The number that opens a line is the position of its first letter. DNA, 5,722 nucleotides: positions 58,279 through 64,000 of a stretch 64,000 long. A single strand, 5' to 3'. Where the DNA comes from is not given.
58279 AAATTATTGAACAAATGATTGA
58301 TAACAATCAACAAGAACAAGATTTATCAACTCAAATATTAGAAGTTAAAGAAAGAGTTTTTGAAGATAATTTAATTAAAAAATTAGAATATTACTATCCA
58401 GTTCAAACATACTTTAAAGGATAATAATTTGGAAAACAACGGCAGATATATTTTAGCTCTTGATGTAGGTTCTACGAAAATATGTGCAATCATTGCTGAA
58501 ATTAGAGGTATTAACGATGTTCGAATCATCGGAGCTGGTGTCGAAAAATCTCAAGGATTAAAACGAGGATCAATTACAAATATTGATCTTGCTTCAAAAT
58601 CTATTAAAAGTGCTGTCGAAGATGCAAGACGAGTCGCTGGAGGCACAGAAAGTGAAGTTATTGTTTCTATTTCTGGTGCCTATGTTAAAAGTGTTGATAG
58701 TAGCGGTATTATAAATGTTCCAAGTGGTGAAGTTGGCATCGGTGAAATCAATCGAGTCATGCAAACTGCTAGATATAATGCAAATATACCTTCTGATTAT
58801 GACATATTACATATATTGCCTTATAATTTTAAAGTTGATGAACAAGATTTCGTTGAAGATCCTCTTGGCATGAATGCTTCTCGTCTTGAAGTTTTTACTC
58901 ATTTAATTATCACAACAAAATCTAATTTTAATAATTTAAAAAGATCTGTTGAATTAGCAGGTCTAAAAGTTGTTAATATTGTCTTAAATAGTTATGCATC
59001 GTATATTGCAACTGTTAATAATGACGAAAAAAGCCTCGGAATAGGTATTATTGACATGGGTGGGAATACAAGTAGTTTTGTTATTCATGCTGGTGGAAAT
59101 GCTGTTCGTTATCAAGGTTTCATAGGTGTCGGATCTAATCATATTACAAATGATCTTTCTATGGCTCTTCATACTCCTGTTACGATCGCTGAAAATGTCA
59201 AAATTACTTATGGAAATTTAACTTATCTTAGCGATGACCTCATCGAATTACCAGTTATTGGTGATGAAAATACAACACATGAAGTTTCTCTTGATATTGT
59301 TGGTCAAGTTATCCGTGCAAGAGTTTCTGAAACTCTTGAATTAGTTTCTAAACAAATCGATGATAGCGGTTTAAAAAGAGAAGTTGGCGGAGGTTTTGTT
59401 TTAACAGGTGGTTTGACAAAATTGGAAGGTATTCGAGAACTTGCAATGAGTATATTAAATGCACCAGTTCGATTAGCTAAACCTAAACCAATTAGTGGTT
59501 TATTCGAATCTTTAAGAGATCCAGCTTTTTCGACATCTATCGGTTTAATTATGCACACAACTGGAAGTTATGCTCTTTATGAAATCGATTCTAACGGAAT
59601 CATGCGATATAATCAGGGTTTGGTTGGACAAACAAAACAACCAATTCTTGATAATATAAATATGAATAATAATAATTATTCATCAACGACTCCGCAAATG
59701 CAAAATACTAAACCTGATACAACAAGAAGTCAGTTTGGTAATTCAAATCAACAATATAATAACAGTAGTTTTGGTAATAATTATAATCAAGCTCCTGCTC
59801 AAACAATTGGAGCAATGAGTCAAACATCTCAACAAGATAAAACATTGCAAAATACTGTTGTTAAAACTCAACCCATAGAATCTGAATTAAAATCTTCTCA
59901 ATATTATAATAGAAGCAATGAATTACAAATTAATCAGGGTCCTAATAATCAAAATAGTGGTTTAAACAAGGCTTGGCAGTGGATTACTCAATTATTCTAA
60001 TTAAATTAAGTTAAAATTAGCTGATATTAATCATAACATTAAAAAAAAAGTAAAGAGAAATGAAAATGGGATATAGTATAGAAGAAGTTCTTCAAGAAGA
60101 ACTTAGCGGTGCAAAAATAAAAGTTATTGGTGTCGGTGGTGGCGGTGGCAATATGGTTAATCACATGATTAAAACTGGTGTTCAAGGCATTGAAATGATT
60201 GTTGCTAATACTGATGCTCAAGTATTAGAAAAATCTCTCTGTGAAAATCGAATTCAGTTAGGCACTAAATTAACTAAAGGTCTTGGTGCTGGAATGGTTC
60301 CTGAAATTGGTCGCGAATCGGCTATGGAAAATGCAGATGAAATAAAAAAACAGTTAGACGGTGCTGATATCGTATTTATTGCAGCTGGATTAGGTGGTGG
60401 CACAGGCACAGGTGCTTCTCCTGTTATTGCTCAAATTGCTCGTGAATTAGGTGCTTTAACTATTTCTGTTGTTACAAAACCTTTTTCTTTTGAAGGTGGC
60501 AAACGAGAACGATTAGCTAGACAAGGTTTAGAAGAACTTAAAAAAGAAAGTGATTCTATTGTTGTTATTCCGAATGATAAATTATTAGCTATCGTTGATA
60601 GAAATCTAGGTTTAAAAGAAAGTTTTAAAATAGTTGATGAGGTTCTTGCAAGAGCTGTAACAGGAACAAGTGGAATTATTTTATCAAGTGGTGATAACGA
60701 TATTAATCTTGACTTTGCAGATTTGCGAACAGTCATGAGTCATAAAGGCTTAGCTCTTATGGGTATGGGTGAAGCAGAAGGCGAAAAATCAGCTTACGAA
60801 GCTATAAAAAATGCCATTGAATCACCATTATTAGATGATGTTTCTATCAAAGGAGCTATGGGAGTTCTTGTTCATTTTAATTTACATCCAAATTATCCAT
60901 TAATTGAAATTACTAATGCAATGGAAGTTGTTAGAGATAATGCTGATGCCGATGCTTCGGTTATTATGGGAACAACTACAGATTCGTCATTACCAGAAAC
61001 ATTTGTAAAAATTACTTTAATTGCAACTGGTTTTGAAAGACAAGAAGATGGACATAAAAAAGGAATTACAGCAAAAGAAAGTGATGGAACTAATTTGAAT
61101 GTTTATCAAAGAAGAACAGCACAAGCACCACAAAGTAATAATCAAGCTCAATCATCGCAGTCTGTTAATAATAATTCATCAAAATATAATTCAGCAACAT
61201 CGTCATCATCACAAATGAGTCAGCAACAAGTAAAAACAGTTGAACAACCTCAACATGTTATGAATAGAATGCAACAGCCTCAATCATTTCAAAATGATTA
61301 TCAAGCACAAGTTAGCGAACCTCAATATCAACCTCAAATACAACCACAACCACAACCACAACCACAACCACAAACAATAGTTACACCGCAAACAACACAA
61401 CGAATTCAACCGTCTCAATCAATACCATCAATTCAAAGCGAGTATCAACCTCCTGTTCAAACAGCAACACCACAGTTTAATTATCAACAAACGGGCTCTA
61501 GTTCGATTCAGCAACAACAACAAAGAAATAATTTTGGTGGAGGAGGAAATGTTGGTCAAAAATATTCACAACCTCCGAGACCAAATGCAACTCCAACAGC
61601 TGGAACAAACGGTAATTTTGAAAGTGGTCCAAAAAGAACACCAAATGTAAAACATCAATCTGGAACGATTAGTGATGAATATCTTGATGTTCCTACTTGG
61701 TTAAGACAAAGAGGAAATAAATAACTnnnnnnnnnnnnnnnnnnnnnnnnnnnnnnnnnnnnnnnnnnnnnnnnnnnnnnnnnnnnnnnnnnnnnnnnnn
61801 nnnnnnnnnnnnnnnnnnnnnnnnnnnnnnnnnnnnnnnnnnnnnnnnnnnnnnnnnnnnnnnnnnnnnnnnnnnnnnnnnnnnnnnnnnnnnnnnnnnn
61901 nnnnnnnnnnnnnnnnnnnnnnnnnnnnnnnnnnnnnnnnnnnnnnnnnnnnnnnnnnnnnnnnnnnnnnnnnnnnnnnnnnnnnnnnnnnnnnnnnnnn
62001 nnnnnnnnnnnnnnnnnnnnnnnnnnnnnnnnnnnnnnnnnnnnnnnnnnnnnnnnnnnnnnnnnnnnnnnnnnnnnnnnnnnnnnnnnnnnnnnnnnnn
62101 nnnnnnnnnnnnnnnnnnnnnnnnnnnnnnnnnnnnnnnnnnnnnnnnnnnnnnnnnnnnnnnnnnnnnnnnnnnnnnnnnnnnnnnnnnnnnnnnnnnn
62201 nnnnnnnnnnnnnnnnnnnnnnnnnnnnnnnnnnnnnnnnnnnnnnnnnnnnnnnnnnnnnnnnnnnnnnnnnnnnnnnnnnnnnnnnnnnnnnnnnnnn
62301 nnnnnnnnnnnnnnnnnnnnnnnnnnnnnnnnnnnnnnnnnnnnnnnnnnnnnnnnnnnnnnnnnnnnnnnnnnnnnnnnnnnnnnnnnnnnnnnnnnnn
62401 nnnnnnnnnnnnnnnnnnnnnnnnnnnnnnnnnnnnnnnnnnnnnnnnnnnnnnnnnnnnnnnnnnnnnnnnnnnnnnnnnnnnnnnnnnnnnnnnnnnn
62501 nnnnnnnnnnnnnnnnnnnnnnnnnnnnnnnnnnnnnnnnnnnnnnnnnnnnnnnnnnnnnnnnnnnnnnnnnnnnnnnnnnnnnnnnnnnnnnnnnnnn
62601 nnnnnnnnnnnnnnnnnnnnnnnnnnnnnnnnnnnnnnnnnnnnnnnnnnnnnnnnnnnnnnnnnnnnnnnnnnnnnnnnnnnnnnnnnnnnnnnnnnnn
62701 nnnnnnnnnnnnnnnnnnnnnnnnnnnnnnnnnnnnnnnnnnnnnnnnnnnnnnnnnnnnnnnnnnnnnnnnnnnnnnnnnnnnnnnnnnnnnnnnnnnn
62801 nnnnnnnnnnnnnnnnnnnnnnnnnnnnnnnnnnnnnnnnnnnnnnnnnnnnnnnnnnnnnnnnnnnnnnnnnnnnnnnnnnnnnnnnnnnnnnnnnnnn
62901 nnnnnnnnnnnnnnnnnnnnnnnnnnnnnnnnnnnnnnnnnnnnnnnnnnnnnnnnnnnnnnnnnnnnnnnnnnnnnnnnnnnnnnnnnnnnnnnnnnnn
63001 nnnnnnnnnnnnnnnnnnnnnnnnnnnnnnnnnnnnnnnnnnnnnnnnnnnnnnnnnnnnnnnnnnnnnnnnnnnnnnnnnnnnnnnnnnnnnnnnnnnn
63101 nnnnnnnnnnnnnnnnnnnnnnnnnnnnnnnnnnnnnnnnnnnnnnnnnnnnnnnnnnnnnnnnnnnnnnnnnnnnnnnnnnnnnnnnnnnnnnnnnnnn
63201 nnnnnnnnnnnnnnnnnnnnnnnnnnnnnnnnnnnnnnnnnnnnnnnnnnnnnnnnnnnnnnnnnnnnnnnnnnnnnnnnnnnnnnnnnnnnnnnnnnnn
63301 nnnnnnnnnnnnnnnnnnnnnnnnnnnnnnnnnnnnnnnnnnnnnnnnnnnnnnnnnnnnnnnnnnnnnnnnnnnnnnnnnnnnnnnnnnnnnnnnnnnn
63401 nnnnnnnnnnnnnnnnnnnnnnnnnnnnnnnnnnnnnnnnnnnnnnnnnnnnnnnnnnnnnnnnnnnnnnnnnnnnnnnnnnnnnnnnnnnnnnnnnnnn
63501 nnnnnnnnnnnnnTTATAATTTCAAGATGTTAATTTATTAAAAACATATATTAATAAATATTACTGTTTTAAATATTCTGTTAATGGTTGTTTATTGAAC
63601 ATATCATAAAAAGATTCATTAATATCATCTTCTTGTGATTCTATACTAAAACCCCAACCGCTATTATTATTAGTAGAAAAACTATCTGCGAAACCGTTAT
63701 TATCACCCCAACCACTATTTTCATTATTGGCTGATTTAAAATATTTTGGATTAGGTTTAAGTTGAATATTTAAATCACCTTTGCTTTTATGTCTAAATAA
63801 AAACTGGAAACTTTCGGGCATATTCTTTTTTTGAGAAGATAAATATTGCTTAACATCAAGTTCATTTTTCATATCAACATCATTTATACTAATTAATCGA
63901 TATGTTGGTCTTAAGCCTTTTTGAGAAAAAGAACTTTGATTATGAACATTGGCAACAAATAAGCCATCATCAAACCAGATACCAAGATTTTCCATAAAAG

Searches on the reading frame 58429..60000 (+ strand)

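Call 92: search_protein_families(library=pfam, proteins=[window:58429-60000:+], max_evalue=0.001)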
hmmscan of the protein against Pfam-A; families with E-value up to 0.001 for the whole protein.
window:58429-60000:+ (523 aa): 2 families
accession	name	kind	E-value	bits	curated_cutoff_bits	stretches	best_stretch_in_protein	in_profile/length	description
PF14450.12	FtsA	-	4.7e-34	117.9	31.8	2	207-372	2-127/127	Cell division protein FtsA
PF02491.25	SHS2_FTSA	-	3.5e-23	82.2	25.4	1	83-160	1-78/79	SHS2 domain inserted in FTSA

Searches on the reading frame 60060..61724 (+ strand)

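Call 92: search_protein_families(library=pfam, proteins=[window:60060-61724:+], max_evalue=0.001)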
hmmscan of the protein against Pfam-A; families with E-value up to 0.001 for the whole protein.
window:60060-61724:+ (554 aa): 2 families
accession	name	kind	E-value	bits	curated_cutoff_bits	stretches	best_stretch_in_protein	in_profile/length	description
PF00091.31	Tubulin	-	2.2e-49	168.8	33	1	19-179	1-189/190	Tubulin/FtsZ family, GTPase domain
PF12327.13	FtsZ_C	-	8.4e-24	84.1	27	1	230-326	1-95/95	FtsZ family, C-terminal domain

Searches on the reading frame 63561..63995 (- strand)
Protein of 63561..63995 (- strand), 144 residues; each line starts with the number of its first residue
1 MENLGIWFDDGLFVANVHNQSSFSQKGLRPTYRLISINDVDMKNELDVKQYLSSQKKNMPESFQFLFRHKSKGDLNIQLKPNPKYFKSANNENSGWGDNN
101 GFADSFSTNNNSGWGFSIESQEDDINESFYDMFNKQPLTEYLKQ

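Call 92: search_protein_families(library=pfam, proteins=[window:63561-63995:-], max_evalue=0.001)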
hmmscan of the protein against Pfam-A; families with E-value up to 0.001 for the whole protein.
window:63561-63995:- (144 aa): 2 families
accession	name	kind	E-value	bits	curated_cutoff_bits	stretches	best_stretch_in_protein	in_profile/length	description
PF13180.12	PDZ_2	-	0.00032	21.4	27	1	9-66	11-68/80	PDZ domain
PF00595.29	PDZ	-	0.00042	21.1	23.2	0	9-44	24-59/81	PDZ domain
